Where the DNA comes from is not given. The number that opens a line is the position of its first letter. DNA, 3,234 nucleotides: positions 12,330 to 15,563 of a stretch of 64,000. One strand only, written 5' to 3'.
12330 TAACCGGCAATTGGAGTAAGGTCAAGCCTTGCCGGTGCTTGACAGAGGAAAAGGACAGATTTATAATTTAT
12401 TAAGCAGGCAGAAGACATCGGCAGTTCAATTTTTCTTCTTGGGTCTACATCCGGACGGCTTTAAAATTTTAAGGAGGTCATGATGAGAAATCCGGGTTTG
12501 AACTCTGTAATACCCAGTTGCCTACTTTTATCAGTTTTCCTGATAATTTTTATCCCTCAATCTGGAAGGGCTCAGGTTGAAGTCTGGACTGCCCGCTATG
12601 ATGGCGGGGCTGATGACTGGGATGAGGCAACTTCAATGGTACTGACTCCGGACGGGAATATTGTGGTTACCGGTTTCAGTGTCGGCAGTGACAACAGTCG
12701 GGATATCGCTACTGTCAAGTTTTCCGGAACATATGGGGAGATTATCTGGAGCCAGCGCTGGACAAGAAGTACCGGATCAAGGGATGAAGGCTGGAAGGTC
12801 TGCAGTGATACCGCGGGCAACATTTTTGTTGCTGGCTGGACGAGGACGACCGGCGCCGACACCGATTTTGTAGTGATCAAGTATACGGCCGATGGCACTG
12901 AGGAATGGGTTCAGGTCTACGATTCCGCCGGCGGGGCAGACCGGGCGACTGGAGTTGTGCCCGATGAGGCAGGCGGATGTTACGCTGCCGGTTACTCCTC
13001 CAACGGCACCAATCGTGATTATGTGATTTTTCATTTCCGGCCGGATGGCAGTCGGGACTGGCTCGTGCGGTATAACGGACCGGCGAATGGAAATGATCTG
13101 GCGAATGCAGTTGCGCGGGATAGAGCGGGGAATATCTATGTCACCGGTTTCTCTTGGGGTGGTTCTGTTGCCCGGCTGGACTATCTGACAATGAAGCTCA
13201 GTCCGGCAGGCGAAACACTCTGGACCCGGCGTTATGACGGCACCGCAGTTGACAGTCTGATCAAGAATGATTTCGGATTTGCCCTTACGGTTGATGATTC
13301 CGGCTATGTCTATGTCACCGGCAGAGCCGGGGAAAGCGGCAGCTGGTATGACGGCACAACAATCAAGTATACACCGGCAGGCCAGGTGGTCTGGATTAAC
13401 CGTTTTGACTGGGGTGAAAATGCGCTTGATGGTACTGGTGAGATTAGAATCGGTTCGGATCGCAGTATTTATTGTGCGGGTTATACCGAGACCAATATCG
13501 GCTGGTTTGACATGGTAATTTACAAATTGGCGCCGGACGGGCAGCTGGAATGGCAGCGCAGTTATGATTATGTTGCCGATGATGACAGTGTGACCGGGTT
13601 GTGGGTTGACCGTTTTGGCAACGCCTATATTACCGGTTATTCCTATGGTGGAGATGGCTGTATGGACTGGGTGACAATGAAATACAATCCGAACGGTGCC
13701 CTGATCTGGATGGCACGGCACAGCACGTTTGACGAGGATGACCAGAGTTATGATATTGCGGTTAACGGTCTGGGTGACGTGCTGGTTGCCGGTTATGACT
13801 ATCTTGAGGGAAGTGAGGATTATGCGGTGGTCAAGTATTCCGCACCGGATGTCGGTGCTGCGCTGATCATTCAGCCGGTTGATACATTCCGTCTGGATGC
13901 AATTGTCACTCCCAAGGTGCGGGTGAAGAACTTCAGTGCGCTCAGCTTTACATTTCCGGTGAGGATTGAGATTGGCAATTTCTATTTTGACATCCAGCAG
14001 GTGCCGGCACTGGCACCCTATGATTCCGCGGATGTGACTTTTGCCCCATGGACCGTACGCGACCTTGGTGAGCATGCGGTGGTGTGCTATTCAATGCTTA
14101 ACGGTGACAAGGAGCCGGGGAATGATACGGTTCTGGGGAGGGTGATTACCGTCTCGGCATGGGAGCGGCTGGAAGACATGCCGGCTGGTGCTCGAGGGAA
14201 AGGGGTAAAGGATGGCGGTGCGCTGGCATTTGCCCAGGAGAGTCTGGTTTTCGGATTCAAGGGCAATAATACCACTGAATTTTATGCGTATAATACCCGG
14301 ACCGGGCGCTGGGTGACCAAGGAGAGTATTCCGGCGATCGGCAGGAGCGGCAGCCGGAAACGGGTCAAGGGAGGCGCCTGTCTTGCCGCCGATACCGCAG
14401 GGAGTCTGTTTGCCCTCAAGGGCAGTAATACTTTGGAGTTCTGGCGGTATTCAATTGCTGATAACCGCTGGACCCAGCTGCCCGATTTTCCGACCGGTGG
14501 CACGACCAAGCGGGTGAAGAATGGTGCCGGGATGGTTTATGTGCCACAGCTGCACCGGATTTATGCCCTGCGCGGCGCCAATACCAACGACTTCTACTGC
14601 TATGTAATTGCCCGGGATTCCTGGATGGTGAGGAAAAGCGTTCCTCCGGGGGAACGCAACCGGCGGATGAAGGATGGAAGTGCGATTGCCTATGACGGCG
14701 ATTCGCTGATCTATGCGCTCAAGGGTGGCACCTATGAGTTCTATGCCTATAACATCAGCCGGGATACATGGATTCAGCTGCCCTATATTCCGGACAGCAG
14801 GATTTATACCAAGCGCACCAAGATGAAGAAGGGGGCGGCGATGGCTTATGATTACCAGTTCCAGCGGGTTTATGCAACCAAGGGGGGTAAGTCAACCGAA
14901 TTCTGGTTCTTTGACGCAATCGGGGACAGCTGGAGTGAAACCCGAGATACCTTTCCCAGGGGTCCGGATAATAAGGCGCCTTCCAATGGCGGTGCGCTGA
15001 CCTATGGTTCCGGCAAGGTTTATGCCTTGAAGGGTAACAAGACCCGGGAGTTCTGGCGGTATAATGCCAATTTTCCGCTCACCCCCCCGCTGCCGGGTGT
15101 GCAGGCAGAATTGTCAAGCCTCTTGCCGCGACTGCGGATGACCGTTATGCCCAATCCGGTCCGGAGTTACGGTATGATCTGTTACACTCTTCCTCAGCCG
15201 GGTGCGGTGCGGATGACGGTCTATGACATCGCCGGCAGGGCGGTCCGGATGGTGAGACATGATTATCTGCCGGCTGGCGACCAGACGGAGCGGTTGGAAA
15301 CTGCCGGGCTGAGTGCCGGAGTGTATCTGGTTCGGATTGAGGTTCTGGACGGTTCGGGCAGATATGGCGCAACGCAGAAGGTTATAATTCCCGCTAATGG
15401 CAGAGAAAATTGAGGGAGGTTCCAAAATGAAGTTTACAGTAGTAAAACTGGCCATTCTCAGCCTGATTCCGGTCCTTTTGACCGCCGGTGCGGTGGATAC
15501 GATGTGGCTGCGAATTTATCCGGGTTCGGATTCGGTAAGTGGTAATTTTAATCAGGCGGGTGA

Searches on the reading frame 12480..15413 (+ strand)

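Call 35: search_protein_families(library=pfam, proteins=[window:12480-15413:+], max_evalue=0.0001)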
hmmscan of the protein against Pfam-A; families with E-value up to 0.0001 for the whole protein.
window:12480-15413:+ (977 aa): 4 families
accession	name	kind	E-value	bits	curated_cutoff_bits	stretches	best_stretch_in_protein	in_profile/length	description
PF06739.17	SBBP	-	8.3e-14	51.7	20.5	0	368-391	12-35/38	Beta-propeller repeat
PF13964.12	Kelch_6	-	9e-10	38.7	25.3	0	641-673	12-49/50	Kelch motif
PF17164.10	DUF5122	-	2e-07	31.6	27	0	113-140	4-31/36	Domain of unknown function (DUF5122) beta-propeller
PF18962.6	Por_Secre_tail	-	6e-06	26.9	27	1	890-955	2-64/75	Secretion system C-terminal sorting domain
